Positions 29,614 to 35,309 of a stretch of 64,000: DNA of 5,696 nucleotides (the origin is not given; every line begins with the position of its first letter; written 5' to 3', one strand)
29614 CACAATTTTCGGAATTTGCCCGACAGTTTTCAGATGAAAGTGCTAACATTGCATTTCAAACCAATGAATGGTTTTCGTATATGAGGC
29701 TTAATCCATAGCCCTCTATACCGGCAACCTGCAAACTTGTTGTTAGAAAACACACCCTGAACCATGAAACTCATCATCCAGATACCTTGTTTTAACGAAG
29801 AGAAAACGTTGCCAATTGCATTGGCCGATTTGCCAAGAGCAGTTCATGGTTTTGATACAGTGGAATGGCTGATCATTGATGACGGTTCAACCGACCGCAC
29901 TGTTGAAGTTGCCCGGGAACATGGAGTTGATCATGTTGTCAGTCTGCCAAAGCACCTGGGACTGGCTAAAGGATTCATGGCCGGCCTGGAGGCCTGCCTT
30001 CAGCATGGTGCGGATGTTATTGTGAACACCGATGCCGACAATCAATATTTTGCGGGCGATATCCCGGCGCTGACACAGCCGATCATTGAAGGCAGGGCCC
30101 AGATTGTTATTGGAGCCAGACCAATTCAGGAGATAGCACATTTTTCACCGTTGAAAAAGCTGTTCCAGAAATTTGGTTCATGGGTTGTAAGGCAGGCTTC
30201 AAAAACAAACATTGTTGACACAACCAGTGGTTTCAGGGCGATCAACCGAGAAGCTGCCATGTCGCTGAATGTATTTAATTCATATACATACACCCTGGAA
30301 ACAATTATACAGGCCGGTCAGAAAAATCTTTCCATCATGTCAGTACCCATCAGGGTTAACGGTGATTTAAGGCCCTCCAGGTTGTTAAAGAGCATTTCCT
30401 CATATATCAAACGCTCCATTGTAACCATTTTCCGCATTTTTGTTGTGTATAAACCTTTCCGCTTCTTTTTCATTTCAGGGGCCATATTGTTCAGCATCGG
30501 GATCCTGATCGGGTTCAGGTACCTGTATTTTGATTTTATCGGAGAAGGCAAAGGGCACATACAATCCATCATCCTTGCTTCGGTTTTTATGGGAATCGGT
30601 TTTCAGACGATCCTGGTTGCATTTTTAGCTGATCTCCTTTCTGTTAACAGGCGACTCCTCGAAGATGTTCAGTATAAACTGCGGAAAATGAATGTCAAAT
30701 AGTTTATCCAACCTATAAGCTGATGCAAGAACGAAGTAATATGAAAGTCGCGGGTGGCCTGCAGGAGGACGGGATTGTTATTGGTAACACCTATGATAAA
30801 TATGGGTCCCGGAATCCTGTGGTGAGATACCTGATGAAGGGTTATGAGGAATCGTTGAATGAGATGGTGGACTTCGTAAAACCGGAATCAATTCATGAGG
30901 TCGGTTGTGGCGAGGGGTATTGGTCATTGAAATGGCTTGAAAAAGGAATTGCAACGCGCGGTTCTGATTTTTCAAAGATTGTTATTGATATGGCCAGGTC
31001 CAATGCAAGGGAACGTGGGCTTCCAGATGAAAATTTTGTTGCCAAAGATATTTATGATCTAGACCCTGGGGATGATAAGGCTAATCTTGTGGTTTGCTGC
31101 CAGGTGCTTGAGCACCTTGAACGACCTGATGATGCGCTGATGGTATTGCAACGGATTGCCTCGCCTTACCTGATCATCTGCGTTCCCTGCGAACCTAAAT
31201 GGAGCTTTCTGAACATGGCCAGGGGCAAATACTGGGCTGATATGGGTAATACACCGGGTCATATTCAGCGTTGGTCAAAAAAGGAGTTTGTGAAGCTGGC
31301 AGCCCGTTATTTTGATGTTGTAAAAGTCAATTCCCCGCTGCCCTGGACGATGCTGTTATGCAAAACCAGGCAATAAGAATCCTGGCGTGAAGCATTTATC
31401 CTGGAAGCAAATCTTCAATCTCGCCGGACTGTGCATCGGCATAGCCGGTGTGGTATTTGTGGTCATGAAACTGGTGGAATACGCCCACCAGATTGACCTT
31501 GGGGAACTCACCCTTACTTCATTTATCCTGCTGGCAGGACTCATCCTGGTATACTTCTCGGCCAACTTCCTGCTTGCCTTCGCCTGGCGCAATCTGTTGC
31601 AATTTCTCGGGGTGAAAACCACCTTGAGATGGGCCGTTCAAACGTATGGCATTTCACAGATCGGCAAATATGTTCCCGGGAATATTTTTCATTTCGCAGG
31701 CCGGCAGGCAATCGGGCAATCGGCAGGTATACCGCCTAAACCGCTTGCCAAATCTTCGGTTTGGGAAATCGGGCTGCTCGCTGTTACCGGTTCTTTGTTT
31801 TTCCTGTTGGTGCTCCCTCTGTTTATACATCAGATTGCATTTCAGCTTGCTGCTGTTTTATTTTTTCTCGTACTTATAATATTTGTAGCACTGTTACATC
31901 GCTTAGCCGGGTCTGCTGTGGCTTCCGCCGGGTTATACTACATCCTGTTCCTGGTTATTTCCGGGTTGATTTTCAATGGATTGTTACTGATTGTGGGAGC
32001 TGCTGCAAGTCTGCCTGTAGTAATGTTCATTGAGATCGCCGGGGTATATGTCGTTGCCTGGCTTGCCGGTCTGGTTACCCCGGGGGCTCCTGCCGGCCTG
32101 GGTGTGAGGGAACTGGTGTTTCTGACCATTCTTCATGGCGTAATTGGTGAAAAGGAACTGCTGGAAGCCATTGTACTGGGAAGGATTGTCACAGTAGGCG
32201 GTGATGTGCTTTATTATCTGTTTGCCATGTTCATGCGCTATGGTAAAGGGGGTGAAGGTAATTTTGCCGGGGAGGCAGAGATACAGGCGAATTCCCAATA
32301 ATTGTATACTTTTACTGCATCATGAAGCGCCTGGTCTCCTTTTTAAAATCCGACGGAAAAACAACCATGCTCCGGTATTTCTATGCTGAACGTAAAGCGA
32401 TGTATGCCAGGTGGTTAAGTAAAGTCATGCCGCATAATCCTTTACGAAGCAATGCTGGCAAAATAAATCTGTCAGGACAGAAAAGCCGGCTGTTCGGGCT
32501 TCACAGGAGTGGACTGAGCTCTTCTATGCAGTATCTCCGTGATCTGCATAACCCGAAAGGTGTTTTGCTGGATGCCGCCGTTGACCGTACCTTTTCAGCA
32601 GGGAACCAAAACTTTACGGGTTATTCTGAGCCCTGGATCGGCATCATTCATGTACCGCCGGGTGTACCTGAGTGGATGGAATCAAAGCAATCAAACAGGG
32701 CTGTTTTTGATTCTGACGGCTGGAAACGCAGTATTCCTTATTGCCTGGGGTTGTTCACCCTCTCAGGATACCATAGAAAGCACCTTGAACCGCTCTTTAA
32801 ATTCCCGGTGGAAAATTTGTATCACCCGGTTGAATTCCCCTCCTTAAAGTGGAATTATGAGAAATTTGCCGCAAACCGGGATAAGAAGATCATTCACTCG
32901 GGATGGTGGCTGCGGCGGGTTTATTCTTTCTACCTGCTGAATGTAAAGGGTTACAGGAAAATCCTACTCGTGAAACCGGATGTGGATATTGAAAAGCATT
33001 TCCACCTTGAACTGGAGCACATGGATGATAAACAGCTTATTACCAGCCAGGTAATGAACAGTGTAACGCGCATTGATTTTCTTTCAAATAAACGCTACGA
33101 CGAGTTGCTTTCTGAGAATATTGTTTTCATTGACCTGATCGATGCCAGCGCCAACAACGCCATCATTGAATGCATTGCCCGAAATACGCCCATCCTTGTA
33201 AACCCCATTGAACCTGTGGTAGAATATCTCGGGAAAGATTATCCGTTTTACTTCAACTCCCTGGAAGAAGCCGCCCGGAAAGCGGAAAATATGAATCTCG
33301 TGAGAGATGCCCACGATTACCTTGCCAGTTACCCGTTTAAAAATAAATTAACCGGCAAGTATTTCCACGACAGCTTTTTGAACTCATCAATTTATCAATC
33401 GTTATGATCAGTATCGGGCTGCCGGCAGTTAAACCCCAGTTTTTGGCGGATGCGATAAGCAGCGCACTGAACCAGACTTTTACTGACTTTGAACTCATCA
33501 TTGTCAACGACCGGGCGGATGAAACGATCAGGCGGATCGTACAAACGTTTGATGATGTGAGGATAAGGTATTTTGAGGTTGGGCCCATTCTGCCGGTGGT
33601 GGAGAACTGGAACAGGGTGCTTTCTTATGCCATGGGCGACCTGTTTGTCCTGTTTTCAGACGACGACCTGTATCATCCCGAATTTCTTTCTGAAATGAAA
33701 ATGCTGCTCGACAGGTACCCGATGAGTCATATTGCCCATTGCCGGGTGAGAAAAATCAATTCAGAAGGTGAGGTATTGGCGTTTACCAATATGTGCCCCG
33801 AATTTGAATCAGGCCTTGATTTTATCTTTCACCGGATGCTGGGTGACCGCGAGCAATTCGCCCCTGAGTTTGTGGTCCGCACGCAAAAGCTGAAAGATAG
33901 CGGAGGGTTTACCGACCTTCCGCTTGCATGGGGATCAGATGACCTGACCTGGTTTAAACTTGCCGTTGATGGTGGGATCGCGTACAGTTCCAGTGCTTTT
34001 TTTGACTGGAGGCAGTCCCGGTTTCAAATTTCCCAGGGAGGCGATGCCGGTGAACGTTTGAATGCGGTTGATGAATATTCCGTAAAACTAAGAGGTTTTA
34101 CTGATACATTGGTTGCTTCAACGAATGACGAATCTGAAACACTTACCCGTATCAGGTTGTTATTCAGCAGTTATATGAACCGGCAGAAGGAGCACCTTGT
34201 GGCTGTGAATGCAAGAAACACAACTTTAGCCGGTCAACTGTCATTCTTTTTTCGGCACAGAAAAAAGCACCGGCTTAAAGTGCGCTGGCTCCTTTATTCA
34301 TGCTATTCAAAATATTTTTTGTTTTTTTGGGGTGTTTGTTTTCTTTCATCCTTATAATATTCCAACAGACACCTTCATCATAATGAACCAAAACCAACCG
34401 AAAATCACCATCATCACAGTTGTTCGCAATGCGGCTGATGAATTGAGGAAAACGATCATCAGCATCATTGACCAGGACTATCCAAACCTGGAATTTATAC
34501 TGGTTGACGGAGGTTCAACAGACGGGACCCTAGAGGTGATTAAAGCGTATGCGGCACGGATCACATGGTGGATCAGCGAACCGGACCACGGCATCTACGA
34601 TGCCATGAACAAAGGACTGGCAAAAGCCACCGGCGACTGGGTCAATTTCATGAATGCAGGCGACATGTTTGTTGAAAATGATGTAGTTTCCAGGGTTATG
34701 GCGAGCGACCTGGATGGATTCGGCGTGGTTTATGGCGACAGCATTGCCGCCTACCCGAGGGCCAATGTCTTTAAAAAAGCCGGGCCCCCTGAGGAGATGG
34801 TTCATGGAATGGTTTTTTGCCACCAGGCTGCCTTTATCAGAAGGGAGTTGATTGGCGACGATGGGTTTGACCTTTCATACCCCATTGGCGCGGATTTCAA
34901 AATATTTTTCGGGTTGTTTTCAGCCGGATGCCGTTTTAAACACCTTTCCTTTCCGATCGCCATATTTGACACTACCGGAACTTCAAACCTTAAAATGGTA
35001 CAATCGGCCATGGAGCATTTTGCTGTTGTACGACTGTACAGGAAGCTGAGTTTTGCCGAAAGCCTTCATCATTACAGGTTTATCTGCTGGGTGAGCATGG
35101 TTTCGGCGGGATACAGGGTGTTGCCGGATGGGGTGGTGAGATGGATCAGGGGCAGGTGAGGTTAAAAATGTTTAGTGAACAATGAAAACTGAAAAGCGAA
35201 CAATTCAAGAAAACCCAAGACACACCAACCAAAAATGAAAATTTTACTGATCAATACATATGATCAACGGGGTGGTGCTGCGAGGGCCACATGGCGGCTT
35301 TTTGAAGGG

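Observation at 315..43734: ~43-kb glycan super-locus built on five GT-C-like membrane enzymes and four polyprenyl-P-sugar-synthase-like GT2s, with no recognisable Wzx/Wzy/ABC exporter or initiating PGT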

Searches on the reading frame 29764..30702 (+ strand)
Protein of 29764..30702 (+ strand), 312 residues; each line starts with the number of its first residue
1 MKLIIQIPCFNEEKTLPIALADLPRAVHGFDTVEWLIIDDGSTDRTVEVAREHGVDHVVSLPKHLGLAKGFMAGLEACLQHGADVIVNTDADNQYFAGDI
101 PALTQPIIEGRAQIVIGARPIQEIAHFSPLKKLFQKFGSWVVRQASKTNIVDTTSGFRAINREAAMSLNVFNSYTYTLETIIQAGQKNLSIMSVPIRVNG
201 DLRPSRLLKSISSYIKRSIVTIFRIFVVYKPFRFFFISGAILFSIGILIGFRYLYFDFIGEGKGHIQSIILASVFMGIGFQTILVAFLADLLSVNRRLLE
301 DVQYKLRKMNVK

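Call 5: search_protein_families(library=pfam, proteins=[window:29764-30702:+])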
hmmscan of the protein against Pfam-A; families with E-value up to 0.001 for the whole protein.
window:29764-30702:+ (312 aa): 1 family
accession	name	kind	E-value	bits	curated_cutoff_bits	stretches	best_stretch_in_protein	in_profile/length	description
PF00535.33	Glycos_transf_2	-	3.1e-21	76.5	23.3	1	7-165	4-164/168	Glycosyl transferase family 2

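Call 30: search_protein_families(library=ncbifam, max_evalue=0.00001, proteins=[window:29764-30702:+])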
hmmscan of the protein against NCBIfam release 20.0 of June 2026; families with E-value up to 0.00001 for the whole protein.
window:29764-30702:+ (312 aa): 6 families
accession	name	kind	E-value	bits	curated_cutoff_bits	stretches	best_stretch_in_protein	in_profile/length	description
TIGR04182.1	glyco_TIGR04182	equivalog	6.3e-31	107.8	325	1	4-296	3-286/293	S-layer glycoprotein N-glycosyltransferase AglJ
NF058614.1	PPMAGASynPpgS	equivalog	5.7e-19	68.4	370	1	5-195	4-193/226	polyprenyl-phospho-N-acetylgalactosaminyl synthase PpgS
NF041391.1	DPhHxTase_Halo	equivalog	6.3e-14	51.5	375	1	9-203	3-188/213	dolichyl-phosphate hexose transferase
NF047588.1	GlcsyltransPgfSStrep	equivalog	5.8e-10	38.9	500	1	1-182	1-184/308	glycosyltransferase PgfS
NF007986.1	PRK10714.1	equivalog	1e-08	34.6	529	1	2-292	7-293/316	undecaprenyl-phosphate 4-deoxy-4-formamido-L-arabinose transferase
TIGR04283.1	glyco_like_mftF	equivalog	1e-06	28.5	182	1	5-63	3-58/221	TIGR04283 family arsenosugar biosynthesis glycosyltransferase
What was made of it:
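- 29764..30702 (+): GtrB/ArnC-type GT2 with two C-terminal TM helices; a polyprenyl-P-sugar synthase candidate. NCBIfam AglJ 6.3e-31, PpgS 5.7e-19, ArnC 1e-08 (call 30).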

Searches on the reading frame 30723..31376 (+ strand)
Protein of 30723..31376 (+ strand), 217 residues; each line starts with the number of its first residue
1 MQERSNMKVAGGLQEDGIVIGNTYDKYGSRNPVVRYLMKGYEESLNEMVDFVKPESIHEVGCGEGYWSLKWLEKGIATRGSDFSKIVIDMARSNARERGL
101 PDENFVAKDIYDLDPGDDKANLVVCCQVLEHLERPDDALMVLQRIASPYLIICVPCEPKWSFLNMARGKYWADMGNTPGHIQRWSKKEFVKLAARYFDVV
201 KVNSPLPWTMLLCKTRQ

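Call 5: search_protein_families(library=pfam, proteins=[window:30723-31376:+])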
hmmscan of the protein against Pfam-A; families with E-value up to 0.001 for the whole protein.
window:30723-31376:+ (217 aa): 6 families
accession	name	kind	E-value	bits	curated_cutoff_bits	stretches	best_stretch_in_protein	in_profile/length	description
PF13649.12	Methyltransf_25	-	6.4e-13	49.6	27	1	58-142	2-89/97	Methyltransferase domain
PF08241.18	Methyltransf_11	-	3.1e-12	47.4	21.2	1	59-148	2-89/95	Methyltransferase domain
PF13489.12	Methyltransf_23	-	1.6e-11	44.7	27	1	42-196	10-157/164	Methyltransferase domain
PF13847.12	Methyltransf_31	-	3.1e-11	43.6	27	1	56-154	6-109/145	Methyltransferase domain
PF08242.18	Methyltransf_12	-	8.6e-11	42.9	30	1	59-147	2-93/98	Methyltransferase domain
PF07021.18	MetW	-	0.00085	19.4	21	0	46-160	5-115/193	Methionine biosynthesis protein MetW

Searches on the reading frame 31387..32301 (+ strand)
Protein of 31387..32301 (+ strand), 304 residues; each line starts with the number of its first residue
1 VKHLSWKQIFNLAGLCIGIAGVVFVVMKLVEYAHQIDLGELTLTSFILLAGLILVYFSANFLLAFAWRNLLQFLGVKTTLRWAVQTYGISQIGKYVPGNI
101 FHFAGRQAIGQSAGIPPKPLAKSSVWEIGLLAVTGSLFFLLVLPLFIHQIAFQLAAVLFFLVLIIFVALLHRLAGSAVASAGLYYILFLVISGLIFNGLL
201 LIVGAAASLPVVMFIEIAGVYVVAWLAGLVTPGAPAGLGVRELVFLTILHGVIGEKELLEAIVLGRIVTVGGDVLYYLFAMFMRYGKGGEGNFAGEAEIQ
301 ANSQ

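Call 5: search_protein_families(library=pfam, proteins=[window:31387-32301:+])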
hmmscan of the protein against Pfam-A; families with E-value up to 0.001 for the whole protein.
window:31387-32301:+ (304 aa): 0 families

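Call 7: search_protein_families(library=pfam, max_evalue=10, proteins=[window:31387-32301:+])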
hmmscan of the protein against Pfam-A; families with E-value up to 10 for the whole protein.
window:31387-32301:+ (304 aa): 1 family
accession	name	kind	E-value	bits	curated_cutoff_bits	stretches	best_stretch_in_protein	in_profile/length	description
PF03706.18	LPG_synthase_TM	-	0.011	15.7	33.4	1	125-270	145-295/302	Lysylphosphatidylglycerol synthase TM region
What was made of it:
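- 31387..32301 (+): Membrane protein with 6 or more TM segments, weakly similar to the MprF flippase domain (UPF0104-like). Candidate flippase for the lipid-linked sugar. Pfam LPG_synthase_TM, E 0.011, sub-threshold (call 7).
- Checked: The UPF0104 call for 31387-32301 rests on a weak LPG_synthase_TM hit (E 0.011, call 7).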

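Call 8: search_protein_families(library=ncbifam, max_evalue=0.1, proteins=[window:31387-32301:+])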
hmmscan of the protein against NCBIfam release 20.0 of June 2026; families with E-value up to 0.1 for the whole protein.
window:31387-32301:+ (304 aa): 0 families

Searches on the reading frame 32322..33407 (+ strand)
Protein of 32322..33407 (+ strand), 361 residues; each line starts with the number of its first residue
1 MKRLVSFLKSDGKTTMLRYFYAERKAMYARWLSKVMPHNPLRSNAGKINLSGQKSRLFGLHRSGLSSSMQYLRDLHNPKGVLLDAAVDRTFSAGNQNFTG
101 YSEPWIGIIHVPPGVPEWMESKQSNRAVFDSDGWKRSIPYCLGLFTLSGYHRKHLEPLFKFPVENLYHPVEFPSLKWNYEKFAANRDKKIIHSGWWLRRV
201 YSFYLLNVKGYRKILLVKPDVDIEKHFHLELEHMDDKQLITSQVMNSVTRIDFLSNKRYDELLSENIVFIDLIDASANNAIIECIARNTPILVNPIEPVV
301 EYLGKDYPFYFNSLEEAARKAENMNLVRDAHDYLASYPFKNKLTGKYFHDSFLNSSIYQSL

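Call 5: search_protein_families(library=pfam, proteins=[window:32322-33407:+])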
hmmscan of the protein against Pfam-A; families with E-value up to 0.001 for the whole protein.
window:32322-33407:+ (361 aa): 0 families

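Call 7: search_protein_families(library=pfam, max_evalue=10, proteins=[window:32322-33407:+])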
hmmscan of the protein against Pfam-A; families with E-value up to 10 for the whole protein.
window:32322-33407:+ (361 aa): 1 family
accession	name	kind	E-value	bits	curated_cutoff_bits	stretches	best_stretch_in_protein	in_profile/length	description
PF19411.4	Clink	-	0.05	14.1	25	1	177-222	4-48/141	Cell cycle link protein Clink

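Call 8: search_protein_families(library=ncbifam, max_evalue=0.1, proteins=[window:32322-33407:+])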
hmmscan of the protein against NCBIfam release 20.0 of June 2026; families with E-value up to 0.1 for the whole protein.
window:32322-33407:+ (361 aa): 1 family
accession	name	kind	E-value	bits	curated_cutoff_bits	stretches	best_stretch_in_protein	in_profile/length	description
TIGR04348.1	TIGR04348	equivalog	0.003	16.7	300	1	278-331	226-278/310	selenoneine biosynthesis selenosugar synthase SenB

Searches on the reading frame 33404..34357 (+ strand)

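Call 5: search_protein_families(library=pfam, proteins=[window:33404-34357:+])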
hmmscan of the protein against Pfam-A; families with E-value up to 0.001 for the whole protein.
window:33404-34357:+ (317 aa): 2 families
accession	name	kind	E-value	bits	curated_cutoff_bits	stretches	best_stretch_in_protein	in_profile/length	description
PF00535.33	Glycos_transf_2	-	1.2e-13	51.8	23.3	1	11-123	10-124/168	Glycosyl transferase family 2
PF13641.12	Glyco_tranf_2_3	-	4.5e-06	27.3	27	1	11-171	12-179/230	Glycosyltransferase like family 2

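Call 30: search_protein_families(library=ncbifam, max_evalue=0.00001, proteins=[window:33404-34357:+])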
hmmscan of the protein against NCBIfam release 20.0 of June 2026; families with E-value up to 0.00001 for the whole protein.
window:33404-34357:+ (317 aa): 4 families
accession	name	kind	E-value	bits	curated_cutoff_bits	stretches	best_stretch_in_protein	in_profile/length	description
NF050050.1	ProtGlycPglI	equivalog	5.2e-08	32.6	500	1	10-120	13-126/306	GalNAc(5)-diNAcBac-PP-undecaprenol beta-1,3-glucosyltransferase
NF007453.0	PRK10018.1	equivalog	2.2e-07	30.9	382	1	1-98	7-107/280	colanic acid biosynthesis glycosyltransferase WcaA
TIGR04017.1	WcaA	equivalog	2.9e-07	30.4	495.75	1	1-98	6-106/279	colanic acid biosynthesis glycosyltransferase WcaA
NF047683.1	TeichurnBiosyTuaG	equivalog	1.7e-06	27.9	400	1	11-98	18-107/252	teichuronic acid biosynthesis protein TuaG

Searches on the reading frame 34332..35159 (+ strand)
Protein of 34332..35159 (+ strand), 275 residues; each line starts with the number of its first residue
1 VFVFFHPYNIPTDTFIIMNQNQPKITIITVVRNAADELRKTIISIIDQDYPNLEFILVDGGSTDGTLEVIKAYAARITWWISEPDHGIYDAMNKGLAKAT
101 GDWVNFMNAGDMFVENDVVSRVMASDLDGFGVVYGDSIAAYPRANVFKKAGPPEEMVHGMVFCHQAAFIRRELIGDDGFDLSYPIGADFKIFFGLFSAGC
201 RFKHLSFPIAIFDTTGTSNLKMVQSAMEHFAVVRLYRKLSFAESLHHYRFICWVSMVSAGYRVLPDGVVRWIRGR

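Call 5: search_protein_families(library=pfam, proteins=[window:34332-35159:+])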
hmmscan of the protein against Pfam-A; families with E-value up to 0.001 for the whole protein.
window:34332-35159:+ (275 aa): 3 families
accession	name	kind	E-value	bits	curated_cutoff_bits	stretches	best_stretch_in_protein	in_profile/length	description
PF00535.33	Glycos_transf_2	-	2.6e-21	76.7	23.3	1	26-143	1-121/168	Glycosyl transferase family 2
PF10111.15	Glyco_tranf_2_2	-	1.4e-06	28.5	27.3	1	29-120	4-100/276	Glycosyltransferase like family 2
PF13641.12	Glyco_tranf_2_3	-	0.00056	20.4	27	1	23-109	1-95/230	Glycosyltransferase like family 2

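Call 30: search_protein_families(library=ncbifam, max_evalue=0.00001, proteins=[window:34332-35159:+])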
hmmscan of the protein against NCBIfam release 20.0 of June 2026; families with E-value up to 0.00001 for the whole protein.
window:34332-35159:+ (275 aa): 12 families
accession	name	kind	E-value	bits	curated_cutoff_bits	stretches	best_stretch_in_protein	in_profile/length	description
TIGR04009.1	wcaE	equivalog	1.4e-25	90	369.2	1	26-226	4-212/248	colanic acid biosynthesis glycosyltransferase WcaE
NF007482.0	PRK10073.1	equivalog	6.5e-17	61.5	423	1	18-114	1-99/334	glycosyltransferase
NF047683.1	TeichurnBiosyTuaG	equivalog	4.7e-15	55.9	400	1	18-117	1-103/252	teichuronic acid biosynthesis protein TuaG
NF053739.1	GlytfEpsEBac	equivalog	1.2e-13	50.7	450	1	23-172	1-159/265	glycosyltransferase EpsE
TIGR03937.1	PgaC_IcaA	equivalog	5e-11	42.2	422.3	1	17-120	39-144/407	poly-beta-1,6-N-acetyl-D-glucosamine synthase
TIGR04283.1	glyco_like_mftF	equivalog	1.8e-10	40.8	182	1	25-122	1-93/221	TIGR04283 family arsenosugar biosynthesis glycosyltransferase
NF050050.1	ProtGlycPglI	equivalog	2.7e-10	40.1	500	1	23-137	2-119/306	GalNAc(5)-diNAcBac-PP-undecaprenol beta-1,3-glucosyltransferase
TIGR03111.1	glyc2_xrt_Gpos1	hypoth_equivalog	1.5e-08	33.9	363.95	1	20-121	46-151/439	TIGR03111 family XrtG-associated glycosyltransferase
TIGR03469.1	HpnB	hypoth_equivalog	3.7e-08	32.8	379.25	1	17-76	38-98/386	hopene-associated glycosyltransferase HpnB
NF041875.1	EPS_EpsD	equivalog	6.4e-08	32.4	370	1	27-125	3-103/325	exopolysaccharide biosynthesis glycosyltransferase EpsD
TIGR03965.1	mycofact_glyco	equivalog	4.6e-06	25.8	280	0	20-109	71-163/467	mycofactocin biosynthesis glycosyltransferase MftF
NF047588.1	GlcsyltransPgfSStrep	equivalog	9.6e-06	25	500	0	34-135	19-119/308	glycosyltransferase PgfS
